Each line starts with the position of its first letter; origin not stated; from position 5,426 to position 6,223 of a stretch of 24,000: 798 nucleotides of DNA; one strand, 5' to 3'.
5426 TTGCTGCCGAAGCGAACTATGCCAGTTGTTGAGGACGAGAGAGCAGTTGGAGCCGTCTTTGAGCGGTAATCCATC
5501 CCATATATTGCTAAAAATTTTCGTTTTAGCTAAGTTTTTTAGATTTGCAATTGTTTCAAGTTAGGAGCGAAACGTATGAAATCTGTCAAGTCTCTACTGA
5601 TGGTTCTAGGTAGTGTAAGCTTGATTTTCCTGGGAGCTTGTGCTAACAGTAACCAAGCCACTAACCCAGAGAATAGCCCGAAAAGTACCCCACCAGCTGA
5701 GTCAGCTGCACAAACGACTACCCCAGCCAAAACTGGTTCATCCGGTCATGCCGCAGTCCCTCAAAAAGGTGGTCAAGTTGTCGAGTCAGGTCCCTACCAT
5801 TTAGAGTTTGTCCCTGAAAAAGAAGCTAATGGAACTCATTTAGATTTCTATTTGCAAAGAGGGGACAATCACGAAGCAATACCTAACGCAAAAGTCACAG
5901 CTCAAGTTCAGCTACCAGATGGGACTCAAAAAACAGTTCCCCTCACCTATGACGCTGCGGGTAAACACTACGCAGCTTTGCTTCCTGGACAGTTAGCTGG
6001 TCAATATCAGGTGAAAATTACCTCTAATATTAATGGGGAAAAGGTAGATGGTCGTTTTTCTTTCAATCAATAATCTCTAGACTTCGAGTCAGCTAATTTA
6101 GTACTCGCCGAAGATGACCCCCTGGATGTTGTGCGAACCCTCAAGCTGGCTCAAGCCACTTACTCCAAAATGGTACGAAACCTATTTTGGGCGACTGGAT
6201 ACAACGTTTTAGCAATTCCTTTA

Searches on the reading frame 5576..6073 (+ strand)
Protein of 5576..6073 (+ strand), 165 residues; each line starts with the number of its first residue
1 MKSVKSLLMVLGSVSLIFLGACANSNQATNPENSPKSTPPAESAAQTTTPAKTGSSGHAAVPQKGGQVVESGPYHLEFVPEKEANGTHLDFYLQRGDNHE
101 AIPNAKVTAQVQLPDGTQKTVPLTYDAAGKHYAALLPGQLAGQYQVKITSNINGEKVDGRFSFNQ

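Call 6: search_protein_families(library=pfam, proteins=[window:5576-6073:+], max_evalue=0.01)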
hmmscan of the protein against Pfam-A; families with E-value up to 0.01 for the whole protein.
window:5576-6073:+ (165 aa): 0 families

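Call 103: search_protein_families(library=ncbifam, proteins=[window:5576-6073:+], max_evalue=0.00001)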
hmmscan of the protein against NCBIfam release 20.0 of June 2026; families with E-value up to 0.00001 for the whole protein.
window:5576-6073:+ (165 aa): 0 families
